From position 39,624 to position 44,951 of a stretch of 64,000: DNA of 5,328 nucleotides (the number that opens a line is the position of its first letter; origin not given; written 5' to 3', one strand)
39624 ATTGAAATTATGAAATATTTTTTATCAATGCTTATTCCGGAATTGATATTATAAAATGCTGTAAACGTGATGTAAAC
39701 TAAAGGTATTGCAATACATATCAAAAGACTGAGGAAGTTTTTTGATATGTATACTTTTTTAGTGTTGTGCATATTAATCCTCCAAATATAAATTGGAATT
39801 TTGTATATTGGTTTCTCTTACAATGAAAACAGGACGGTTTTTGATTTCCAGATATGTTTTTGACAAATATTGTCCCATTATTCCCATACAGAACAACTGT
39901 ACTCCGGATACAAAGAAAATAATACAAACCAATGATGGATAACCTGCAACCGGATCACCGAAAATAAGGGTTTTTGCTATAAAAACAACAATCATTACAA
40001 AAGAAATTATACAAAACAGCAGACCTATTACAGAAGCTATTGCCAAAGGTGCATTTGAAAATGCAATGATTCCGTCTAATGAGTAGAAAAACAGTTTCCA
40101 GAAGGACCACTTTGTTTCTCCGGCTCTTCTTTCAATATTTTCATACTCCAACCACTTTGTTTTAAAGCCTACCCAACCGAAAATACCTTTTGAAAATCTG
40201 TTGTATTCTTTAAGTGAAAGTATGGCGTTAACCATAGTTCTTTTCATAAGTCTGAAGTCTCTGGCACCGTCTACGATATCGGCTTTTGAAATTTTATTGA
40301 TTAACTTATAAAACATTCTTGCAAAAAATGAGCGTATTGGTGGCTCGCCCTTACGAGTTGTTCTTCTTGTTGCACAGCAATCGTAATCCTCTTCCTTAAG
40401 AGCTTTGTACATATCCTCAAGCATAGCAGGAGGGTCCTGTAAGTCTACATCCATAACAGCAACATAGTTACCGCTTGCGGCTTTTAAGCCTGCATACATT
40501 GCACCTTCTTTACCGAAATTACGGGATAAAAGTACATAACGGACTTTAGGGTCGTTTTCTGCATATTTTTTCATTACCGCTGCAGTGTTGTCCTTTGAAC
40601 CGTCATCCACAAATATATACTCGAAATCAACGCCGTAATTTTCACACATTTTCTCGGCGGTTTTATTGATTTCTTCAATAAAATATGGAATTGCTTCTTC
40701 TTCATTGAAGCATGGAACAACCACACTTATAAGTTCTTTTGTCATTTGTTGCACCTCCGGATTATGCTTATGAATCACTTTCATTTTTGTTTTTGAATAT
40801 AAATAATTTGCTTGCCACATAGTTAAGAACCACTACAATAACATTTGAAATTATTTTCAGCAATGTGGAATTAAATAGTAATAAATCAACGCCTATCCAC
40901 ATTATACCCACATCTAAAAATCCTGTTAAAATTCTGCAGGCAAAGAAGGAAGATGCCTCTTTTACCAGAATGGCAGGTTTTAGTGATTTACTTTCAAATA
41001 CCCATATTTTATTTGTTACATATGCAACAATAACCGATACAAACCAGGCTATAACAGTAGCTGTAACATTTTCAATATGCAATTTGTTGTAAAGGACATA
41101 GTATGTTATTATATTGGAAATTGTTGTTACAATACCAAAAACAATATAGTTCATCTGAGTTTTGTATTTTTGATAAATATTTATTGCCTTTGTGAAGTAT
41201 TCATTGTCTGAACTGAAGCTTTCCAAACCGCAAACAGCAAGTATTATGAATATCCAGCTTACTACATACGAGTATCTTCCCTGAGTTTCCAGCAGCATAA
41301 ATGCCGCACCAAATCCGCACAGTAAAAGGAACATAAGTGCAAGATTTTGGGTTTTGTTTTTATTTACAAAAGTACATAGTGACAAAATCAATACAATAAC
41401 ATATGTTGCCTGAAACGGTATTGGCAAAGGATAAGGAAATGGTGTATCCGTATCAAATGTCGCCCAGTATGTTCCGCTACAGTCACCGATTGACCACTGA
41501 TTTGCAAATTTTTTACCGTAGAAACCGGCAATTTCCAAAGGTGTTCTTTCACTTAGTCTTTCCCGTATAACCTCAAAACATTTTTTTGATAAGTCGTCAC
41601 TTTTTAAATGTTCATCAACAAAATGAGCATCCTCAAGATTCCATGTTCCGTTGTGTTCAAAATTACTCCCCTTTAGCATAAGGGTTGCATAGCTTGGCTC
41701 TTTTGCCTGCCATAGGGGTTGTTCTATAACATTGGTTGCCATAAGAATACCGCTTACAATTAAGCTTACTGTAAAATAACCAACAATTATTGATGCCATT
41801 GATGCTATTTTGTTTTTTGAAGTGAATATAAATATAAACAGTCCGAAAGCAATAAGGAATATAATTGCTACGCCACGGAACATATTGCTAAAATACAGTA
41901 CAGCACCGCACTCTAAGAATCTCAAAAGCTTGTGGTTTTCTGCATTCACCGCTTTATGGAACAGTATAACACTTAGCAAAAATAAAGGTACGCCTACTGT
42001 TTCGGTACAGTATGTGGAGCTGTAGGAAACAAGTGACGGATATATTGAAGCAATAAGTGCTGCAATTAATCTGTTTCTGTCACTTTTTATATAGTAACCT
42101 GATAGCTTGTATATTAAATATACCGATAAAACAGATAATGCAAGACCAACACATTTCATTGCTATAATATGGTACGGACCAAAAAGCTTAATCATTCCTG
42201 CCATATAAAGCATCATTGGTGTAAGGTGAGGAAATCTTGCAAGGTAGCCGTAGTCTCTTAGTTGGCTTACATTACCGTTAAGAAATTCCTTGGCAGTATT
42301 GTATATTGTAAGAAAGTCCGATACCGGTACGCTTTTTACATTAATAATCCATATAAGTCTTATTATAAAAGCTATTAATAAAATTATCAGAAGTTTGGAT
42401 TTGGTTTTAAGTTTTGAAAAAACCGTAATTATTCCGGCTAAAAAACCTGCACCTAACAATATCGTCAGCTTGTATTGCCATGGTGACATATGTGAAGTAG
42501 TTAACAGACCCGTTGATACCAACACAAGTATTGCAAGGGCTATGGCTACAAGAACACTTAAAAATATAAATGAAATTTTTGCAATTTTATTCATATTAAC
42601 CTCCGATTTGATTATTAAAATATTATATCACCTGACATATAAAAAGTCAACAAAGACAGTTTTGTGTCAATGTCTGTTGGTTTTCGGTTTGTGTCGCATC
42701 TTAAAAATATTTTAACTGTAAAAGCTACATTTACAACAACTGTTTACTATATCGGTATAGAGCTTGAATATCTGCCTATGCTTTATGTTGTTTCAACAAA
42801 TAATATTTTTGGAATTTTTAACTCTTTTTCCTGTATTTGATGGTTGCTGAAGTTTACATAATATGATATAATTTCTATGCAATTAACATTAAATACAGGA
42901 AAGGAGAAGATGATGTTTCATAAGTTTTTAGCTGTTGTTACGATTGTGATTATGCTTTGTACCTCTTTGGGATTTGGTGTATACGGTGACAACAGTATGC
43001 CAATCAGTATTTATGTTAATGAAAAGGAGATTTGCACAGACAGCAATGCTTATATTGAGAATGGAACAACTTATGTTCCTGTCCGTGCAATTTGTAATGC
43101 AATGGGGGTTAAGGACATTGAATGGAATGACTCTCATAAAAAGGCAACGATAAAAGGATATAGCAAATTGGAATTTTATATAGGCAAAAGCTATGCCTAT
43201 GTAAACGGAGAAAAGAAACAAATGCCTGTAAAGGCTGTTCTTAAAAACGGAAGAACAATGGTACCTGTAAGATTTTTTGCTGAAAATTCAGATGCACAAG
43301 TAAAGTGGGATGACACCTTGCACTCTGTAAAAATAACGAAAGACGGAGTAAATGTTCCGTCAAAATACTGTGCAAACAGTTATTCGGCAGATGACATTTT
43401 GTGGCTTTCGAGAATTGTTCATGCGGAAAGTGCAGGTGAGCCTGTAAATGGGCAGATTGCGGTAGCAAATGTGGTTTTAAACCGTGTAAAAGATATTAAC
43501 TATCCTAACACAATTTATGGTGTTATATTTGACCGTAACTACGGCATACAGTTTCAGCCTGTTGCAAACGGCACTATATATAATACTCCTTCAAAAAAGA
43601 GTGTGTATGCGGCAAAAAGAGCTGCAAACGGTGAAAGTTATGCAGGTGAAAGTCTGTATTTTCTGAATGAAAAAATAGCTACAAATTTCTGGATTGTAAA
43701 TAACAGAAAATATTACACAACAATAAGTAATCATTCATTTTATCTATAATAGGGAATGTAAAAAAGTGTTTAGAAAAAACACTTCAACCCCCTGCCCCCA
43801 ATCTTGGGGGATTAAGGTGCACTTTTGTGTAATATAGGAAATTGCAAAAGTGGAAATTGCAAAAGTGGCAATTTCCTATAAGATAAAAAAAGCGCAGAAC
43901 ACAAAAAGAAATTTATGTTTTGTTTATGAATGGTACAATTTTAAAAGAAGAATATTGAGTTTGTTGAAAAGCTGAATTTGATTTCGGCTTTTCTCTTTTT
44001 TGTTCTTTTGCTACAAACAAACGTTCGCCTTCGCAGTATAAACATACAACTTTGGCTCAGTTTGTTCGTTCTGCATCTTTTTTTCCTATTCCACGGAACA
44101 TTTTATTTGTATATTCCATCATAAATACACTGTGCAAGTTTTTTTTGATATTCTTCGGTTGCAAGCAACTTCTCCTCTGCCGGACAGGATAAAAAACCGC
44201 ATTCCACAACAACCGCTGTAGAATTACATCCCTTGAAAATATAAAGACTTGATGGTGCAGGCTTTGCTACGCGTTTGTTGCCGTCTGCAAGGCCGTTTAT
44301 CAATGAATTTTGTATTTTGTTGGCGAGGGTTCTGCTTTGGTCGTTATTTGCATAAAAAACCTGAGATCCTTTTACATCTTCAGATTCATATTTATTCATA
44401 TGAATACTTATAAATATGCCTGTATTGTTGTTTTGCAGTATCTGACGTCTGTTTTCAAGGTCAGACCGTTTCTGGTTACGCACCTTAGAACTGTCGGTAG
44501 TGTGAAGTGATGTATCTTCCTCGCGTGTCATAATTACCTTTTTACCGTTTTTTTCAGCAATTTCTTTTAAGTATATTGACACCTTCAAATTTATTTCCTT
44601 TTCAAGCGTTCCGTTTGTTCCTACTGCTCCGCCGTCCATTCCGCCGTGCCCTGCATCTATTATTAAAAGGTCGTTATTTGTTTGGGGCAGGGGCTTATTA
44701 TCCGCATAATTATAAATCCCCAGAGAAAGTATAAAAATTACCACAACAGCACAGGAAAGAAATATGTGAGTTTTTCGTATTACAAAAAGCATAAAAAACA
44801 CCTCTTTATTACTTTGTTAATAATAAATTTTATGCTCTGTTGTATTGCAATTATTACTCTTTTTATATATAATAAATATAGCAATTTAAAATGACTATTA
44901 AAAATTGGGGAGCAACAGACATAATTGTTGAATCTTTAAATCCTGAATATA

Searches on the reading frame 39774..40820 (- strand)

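Call 37: search_protein_families(library=pfam, proteins=[window:39774-40820:-], max_evalue=0.00001)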
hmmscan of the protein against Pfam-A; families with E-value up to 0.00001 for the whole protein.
window:39774-40820:- (348 aa): 3 families
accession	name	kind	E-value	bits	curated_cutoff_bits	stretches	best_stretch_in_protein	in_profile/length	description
PF00535.33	Glycos_transf_2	-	5.2e-37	127.8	23.3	1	32-199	1-166/168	Glycosyl transferase family 2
PF10111.15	Glyco_tranf_2_2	-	1.3e-07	31.8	27.3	1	33-139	2-104/276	Glycosyltransferase like family 2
PF13641.12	Glyco_tranf_2_3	-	9.7e-07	29.5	27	1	31-171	3-140/230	Glycosyltransferase like family 2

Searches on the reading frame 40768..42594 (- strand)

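Call 37: search_protein_families(library=pfam, proteins=[window:40768-42594:-], max_evalue=0.00001)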
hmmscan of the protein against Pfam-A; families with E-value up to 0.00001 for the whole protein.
window:40768-42594:- (608 aa): 1 family
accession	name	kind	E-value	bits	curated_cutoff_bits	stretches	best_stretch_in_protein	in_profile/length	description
PF04138.20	GtrA_DPMS_TM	-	2.1e-22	79.9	26.1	1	483-600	2-117/117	GtrA/DPMS, transmembrane domain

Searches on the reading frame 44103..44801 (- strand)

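Call 37: search_protein_families(library=pfam, proteins=[window:44103-44801:-], max_evalue=0.00001)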
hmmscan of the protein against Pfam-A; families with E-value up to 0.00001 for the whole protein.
window:44103-44801:- (232 aa): 1 family
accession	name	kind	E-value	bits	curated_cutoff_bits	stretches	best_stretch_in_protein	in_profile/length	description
PF01520.23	Amidase_3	-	4.6e-47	160.7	27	1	47-230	2-172/174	N-acetylmuramoyl-L-alanine amidase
